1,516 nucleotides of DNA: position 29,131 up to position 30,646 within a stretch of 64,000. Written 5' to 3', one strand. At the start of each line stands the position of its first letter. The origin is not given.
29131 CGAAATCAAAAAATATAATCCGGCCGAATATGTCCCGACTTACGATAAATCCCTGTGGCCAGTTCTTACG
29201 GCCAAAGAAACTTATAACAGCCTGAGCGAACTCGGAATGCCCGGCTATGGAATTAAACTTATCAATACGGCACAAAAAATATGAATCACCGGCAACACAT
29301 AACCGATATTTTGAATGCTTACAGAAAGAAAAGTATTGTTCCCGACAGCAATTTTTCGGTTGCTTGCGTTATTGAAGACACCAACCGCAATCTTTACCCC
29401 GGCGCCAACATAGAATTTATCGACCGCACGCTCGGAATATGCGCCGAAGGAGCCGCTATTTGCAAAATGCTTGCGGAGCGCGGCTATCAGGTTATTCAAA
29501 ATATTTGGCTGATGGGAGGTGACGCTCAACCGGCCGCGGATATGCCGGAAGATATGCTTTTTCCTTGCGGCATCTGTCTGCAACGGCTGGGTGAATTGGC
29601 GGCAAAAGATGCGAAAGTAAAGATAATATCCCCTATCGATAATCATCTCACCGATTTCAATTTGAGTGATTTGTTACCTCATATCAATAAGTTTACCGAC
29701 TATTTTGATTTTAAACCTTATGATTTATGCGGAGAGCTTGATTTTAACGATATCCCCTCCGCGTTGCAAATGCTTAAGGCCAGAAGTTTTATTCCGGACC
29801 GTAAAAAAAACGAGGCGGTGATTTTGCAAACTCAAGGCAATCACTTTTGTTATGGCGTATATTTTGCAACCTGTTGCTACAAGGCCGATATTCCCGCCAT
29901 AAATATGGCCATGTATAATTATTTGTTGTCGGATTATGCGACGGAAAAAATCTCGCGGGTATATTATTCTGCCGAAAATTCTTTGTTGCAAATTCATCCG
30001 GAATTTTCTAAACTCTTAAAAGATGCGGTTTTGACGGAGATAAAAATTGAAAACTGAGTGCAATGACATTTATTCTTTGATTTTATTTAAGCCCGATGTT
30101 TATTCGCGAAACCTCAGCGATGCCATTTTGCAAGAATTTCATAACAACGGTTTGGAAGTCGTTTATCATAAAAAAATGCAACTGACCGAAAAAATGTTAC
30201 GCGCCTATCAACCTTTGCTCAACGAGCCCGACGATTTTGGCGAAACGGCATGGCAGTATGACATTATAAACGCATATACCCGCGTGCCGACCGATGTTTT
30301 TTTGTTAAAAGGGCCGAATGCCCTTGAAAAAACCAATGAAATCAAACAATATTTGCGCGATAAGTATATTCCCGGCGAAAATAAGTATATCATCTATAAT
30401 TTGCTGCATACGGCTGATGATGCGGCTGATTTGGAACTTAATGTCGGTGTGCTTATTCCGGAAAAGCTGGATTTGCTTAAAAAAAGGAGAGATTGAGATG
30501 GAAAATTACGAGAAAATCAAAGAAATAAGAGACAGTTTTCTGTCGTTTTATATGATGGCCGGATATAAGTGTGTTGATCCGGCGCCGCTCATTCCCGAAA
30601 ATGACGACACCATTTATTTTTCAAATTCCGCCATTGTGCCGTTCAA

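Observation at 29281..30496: Divergent CDA-fold deaminase and NDK-fold kinase fused into the same operon by overlapping reading frames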

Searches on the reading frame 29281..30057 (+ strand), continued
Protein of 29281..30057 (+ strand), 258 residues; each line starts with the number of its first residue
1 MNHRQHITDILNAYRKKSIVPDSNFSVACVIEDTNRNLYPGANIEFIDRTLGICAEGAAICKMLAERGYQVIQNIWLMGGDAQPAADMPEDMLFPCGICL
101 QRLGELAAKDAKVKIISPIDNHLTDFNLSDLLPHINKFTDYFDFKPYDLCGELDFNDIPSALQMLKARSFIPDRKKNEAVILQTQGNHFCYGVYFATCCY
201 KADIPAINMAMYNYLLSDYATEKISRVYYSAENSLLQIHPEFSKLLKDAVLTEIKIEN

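Call 82: fold_search(model_id=the predicted structure, library=pdb)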
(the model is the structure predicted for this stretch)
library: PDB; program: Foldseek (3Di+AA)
matches with E <= 10: 605; with E <= 0.001: 69
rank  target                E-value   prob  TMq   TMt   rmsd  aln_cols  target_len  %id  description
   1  4eg2_A                5.7e-14  1.00  0.66  0.59   5.4       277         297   18  2.2 Angstrom Crystal Structure of Cytidine deaminase from Vibrio cholerae in Complex with Zinc and Uridine (released 2012-05-02)
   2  4eg2_C                3.3e-13  1.00  0.67  0.59   5.3       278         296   18  2.2 Angstrom Crystal Structure of Cytidine deaminase from Vibrio cholerae in Complex with Zinc and Uridine (released 2012-05-02)
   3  1ctt                  4.8e-13  1.00  0.65  0.58   5.4       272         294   21  TRANSITION-STATE SELECTIVITY FOR A SINGLE OH GROUP DURING CATALYSIS BY CYTIDINE DEAMINASE (released 1995-05-08)
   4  6k63_A                1.4e-12  1.00  0.67  0.60   5.0       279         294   17  The crystal structure of cytidine deaminase from Klebsiella pneumoniae (released 2019-07-31)
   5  6k63_D                2.6e-12  1.00  0.65  0.58   5.2       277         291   17  The crystal structure of cytidine deaminase from Klebsiella pneumoniae (released 2019-07-31)
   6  6k63_B                6.1e-12  1.00  0.64  0.58   5.1       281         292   17  The crystal structure of cytidine deaminase from Klebsiella pneumoniae (released 2019-07-31)
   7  6l08_A                2.5e-11  1.00  0.62  0.57   5.6       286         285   17  Crystal structure of Arabidopsis cytidine deaminase (released 2020-08-05)
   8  1r5t_A                3.3e-11  1.00  0.46  0.80   2.6       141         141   23  The Crystal Structure of Cytidine Deaminase CDD1, an Orphan C to U editase from Yeast (released 2004-05-25)
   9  1r5t_C                4.2e-11  1.00  0.46  0.81   2.5       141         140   23  The Crystal Structure of Cytidine Deaminase CDD1, an Orphan C to U editase from Yeast (released 2004-05-25)
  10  1r5t_D                8.3e-11  1.00  0.45  0.83   2.5       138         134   23  The Crystal Structure of Cytidine Deaminase CDD1, an Orphan C to U editase from Yeast (released 2004-05-25)
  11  1r5t_B                1.8e-10  1.00  0.45  0.79   2.5       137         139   23  The Crystal Structure of Cytidine Deaminase CDD1, an Orphan C to U editase from Yeast (released 2004-05-25)
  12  6l08_B                2.5e-10  1.00  0.62  0.57   5.7       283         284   18  Crystal structure of Arabidopsis cytidine deaminase (released 2020-08-05)
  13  1ux1_A                3.8e-10  1.00  0.44  0.82   3.8       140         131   25  Bacillus subtilis cytidine deaminase with a Cys53His and an Arg56Gln substitution (released 2004-05-20)
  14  8x6u_B                4.2e-10  1.00  0.43  0.81   3.0       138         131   25  Crystal structure of EfCDA in complex with dFdU (released 2024-11-27)
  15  1jtk_A                4.5e-10  1.00  0.42  0.77   4.1       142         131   23  Crystal structure of cytidine deaminase from Bacillus subtilis in complex with the inhibitor tetrahydrodeoxyuridine (released 2002-04-10)
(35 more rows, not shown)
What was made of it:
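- On Cytidine deaminase (CDA, PF00383; two-domain Cdd type): The model superposes on 4eg2 and 1ctt over ~277 columns (call 82).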

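Call 87: find_related_loci(query=A1, collection=viral_contigs, flank=8000)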
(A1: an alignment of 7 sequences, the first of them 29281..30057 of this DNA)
Query A1 (258 aa) in viral_contigs; peptide patterns used: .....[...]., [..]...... (x = any residue, [..] = any of these).
64 stretches matched a pattern, but none encodes a relative of the query by tblastn (E <= 1e-3).

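Call 89: find_related_loci(query=A1, collection=metagenome_contigs, flank=8000)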
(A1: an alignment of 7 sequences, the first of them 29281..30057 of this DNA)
Query A1 (258 aa) in metagenome_contigs; peptide patterns used: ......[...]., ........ (x = any residue, [..] = any of these).
179 stretches matched a pattern; 1 encode a relative of the query (tblastn E <= 1e-3); 1 distinct loci.
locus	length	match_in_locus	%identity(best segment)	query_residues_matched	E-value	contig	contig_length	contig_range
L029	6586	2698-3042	27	15-149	9e-8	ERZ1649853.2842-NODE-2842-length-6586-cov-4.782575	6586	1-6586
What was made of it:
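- Tried and rejected: The metagenome scan found one distant hit (call 89).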

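Call 100: search_protein_families(library=phrogs, proteins=[window:29281-30057:+], max_evalue=0.001)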
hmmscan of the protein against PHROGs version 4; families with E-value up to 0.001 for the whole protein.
window:29281-30057:+ (258 aa): 0 families

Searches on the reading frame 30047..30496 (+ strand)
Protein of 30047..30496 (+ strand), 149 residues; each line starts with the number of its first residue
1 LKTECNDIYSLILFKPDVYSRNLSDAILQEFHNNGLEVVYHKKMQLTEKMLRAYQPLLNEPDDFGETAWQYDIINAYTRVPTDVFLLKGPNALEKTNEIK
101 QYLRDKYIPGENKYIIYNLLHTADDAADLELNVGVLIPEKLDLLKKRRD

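Call 3: search_protein_families(library=pfam, proteins=[window:30047-30496:+], max_evalue=0.1)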
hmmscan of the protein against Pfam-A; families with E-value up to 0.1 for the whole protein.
window:30047-30496:+ (149 aa): 2 families
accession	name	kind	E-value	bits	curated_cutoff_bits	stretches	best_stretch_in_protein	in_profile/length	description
PF00334.24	NDK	-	1.2e-08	35.3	27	1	10-99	3-86/135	Nucleoside diphosphate kinase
PF19237.4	DUF5889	-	0.0031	18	27.1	1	68-122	41-93/115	Family of unknown function (DUF5889)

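Call 4: search_protein_families(library=ncbifam, proteins=[window:30047-30496:+], max_evalue=0.1)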
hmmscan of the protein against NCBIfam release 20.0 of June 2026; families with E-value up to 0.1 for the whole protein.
window:30047-30496:+ (149 aa): 4 families
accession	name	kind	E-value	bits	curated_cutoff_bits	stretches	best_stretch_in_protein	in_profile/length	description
NF001908.0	PRK00668.1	equivalog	7.1e-07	29.1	155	1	10-98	6-88/141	nucleoside-diphosphate kinase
NF011115.0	PRK14543.1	equivalog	4.6e-05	23.4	287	1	11-95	9-92/169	nucleoside-diphosphate kinase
NF011112.0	PRK14540.1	equivalog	0.00059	19.7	202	1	11-54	6-49/135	nucleoside-diphosphate kinase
NF011113.0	PRK14541.1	equivalog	0.004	17.2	255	1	11-66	5-60/140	nucleoside-diphosphate kinase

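Call 22: search_protein_families(library=padloc, proteins=[window:30047-30496:+], max_evalue=0.01)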
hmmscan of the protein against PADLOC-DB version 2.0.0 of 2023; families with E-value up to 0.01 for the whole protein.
window:30047-30496:+ (149 aa): 0 families

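Call 24: search_solved_structures(query=window:30047-30496:+, max_evalue=1, show_alignments=2)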
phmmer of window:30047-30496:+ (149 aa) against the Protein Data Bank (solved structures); distinct sequences matched with E-value up to 1: 38.
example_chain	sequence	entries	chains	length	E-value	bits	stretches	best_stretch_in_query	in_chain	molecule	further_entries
6aes_A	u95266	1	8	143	0.00014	25.1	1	11-100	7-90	Nucleoside diphosphate kinase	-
1xqi_A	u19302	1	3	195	0.00015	25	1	10-58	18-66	Nucleoside diphosphate kinase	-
6ay1_A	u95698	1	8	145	0.0012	22.1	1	11-99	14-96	Nucleoside diphosphate kinase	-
5v6d_A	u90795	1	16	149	0.002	21.4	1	11-99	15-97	Nucleoside diphosphate kinase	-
3vvt_A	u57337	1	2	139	0.002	21.4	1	11-104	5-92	Nucleoside diphosphate kinase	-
3vgs_A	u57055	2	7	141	0.0029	20.9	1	11-99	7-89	Nucleoside diphosphate kinase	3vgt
3vgu_A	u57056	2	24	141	0.0029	20.9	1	11-99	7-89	Nucleoside diphosphate kinase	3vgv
3pj9_A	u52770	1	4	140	0.0029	20.9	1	11-98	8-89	Nucleoside diphosphate kinase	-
2cwk_A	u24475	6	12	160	0.013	18.8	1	10-99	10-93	nucleoside-diphosphate kinase | Nucleoside diphosphate kinase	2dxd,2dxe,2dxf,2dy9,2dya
4di6_A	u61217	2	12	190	0.016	18.5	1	11-101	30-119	Nucleoside diphosphate kinase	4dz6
1xiq_A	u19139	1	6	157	0.023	17.9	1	10-62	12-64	Nucleoside diphosphate kinase B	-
4f36_A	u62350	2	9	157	0.031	17.5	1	11-61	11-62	Nucleoside diphosphate kinase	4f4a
4fkx_A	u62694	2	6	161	0.033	17.4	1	11-61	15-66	Nucleoside diphosphate kinase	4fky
5iol_A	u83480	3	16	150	0.05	16.9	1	11-59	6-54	Nucleoside diphosphate kinase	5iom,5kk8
3q83_A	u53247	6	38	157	0.055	16.7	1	11-99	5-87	Nucleoside diphosphate kinase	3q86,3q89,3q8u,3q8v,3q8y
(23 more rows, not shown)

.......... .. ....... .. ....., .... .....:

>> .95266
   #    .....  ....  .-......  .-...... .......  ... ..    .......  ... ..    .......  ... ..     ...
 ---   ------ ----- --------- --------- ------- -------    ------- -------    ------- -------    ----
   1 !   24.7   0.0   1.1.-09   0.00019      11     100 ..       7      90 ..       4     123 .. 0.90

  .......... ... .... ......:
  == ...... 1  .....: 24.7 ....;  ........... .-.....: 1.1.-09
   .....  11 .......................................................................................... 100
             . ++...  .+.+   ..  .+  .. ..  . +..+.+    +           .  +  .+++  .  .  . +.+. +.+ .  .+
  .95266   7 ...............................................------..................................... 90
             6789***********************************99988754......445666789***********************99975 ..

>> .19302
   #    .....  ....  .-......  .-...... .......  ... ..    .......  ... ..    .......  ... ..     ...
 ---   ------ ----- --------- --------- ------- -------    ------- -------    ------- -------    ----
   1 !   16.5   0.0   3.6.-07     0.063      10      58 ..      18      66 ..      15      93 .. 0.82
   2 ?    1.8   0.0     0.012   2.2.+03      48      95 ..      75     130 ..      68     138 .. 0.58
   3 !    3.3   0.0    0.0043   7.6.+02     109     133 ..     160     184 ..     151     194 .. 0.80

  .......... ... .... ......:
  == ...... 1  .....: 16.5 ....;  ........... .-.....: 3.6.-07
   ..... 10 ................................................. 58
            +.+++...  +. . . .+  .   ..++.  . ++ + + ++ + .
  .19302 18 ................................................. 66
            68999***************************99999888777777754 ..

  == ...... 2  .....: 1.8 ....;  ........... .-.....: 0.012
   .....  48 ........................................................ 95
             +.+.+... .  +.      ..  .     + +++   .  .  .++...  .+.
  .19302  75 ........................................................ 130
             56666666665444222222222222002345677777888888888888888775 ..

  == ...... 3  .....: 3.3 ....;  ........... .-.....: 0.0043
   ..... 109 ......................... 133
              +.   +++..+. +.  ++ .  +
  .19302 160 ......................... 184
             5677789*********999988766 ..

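Call 38: find_homologous_proteins(query=window:30047-30496:+)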
Query window:30047-30496:+ (149 aa): 5 proteins with E <= 0.001 among 17 candidates.
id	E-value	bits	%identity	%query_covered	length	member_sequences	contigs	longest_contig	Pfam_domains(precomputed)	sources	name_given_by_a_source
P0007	8.4e-92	323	97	100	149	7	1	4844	PF00334.25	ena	-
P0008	6.2e-61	223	70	98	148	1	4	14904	PF00334.25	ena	-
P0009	1.1e-59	219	72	93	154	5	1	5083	PF00334.25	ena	-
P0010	1.3e-52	196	65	93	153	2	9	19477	PF00334.25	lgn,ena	-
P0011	2.5e-39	153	55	91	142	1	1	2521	PF00334.25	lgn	-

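Call 100: search_protein_families(library=phrogs, proteins=[window:30047-30496:+], max_evalue=0.001)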
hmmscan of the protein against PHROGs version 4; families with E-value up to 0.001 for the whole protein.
window:30047-30496:+ (149 aa): 0 families
